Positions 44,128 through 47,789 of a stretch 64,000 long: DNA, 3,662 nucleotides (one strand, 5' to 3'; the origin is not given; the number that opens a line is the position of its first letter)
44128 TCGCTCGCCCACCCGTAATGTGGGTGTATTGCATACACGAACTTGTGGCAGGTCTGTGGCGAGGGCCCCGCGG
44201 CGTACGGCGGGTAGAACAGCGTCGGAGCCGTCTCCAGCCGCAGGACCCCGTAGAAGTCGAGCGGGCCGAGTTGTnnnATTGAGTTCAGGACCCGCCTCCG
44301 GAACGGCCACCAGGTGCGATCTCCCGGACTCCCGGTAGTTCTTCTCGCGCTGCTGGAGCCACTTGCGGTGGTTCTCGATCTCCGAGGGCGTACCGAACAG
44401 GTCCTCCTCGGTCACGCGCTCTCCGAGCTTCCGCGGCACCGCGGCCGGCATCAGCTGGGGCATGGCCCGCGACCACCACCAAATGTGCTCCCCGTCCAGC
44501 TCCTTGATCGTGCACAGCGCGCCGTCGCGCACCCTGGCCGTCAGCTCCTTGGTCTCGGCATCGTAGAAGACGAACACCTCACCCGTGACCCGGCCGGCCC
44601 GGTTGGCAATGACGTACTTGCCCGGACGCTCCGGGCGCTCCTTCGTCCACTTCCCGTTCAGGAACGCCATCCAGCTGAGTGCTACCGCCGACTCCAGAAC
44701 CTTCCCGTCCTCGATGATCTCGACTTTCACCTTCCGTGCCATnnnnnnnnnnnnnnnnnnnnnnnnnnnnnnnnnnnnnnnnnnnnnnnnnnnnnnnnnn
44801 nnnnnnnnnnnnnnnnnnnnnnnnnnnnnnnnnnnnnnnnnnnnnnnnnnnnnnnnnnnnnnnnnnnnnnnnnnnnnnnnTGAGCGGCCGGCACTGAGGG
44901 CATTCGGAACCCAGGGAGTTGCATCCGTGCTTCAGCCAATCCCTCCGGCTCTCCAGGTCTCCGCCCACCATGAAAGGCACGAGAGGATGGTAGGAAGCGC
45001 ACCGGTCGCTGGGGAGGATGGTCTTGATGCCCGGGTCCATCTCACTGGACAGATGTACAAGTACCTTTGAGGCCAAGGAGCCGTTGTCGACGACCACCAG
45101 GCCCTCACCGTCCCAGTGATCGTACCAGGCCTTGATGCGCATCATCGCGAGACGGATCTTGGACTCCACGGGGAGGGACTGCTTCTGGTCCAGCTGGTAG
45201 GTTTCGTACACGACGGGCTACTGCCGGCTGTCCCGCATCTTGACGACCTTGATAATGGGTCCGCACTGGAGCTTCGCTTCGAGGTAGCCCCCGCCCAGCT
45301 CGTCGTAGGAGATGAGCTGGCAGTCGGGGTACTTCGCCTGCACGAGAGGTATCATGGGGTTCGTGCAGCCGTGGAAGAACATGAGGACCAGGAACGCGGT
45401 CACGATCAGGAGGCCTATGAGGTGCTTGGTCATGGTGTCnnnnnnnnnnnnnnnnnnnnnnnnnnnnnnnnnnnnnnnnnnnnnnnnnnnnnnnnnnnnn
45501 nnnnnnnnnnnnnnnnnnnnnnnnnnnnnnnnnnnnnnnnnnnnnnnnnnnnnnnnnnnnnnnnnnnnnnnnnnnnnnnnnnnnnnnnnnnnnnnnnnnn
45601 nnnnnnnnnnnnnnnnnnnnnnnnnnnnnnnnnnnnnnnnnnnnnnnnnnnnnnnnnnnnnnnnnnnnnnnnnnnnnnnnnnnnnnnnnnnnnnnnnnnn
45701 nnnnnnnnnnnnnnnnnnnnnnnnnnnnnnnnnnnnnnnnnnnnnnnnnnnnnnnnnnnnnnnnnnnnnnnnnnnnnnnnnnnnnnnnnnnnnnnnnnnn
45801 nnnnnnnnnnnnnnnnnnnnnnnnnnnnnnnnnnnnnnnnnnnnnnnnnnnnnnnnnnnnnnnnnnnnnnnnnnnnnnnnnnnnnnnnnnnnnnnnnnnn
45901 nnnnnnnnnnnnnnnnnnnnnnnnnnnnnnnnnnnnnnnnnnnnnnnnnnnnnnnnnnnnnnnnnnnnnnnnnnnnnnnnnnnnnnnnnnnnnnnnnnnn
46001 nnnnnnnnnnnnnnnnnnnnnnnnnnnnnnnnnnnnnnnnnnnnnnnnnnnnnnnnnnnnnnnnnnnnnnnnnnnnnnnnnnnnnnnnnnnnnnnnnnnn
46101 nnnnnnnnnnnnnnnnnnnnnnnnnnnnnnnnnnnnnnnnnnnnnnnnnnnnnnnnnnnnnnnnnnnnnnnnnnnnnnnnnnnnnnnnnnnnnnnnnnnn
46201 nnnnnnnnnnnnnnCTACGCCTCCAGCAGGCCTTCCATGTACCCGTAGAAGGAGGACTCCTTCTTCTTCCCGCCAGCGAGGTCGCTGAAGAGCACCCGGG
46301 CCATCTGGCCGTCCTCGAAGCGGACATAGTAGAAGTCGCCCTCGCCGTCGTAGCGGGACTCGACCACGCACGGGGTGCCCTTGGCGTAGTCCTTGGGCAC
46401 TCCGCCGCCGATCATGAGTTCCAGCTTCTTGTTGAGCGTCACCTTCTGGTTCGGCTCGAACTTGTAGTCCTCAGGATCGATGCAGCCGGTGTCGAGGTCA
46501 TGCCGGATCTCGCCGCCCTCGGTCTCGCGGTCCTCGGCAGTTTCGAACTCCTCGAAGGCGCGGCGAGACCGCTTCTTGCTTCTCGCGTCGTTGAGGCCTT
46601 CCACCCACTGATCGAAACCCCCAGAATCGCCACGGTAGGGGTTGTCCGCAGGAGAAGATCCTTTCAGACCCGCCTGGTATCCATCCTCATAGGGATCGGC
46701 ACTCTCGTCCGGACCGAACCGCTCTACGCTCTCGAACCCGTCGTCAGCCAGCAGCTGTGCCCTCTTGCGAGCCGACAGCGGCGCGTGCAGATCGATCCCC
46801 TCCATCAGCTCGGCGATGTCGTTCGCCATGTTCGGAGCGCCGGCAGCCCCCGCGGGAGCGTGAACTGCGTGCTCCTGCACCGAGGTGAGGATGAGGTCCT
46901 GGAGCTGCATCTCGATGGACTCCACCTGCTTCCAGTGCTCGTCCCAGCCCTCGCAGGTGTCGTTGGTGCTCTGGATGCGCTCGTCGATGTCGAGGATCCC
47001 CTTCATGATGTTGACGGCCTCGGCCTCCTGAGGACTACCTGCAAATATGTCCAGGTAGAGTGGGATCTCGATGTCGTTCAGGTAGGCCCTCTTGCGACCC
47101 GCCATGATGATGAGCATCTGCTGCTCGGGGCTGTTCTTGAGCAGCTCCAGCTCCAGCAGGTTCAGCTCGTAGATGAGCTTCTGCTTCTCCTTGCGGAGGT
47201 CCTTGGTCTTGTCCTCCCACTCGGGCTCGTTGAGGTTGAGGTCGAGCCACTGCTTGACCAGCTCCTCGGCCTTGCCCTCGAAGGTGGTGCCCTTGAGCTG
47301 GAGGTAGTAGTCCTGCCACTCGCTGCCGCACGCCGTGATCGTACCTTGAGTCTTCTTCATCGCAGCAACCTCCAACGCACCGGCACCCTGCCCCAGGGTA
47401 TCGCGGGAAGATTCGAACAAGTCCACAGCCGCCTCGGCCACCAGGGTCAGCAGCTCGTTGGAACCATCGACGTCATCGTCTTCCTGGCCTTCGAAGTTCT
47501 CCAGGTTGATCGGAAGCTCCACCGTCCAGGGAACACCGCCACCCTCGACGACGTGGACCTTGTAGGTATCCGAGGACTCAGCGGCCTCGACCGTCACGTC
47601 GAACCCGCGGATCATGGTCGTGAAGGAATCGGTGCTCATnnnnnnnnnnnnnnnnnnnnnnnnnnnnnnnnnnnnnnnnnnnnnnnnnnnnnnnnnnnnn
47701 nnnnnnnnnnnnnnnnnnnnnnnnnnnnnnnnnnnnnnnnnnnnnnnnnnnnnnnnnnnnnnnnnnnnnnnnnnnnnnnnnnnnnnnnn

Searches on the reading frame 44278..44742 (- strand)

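Call 93: search_protein_families(library=pfam, proteins=[window:44278-44742:-], max_evalue=0.1)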
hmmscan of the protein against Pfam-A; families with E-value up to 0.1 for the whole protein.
window:44278-44742:- (155 aa): 1 family
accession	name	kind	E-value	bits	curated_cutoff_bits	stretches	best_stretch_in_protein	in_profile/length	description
PF19309.4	Frem_N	-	0.043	14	27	1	44-132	2-85/207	Frem protein N-terminal domain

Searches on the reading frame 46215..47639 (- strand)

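Call 12: search_protein_families(library=pfam, proteins=[window:46215-47639:-], max_evalue=0.001)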
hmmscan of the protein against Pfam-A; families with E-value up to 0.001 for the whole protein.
window:46215-47639:- (474 aa): 1 family
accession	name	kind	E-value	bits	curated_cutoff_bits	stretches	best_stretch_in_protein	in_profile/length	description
PF04957.18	RMF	-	3.6e-05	24.2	27.9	1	316-353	12-49/53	Ribosome modulation factor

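Call 18: search_protein_families(library=phrogs, proteins=[window:46215-47639:-], max_evalue=0.001)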
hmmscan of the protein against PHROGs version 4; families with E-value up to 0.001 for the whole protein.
window:46215-47639:- (474 aa): 0 families

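Call 93: search_protein_families(library=pfam, proteins=[window:46215-47636:-], max_evalue=0.1)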
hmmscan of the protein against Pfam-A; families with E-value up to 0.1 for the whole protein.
window:46215-47636:- (473 aa): 1 family
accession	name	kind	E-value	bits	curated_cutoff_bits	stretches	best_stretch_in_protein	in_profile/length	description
PF04957.18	RMF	-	3.6e-05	24.2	27.9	1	315-352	12-49/53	Ribosome modulation factor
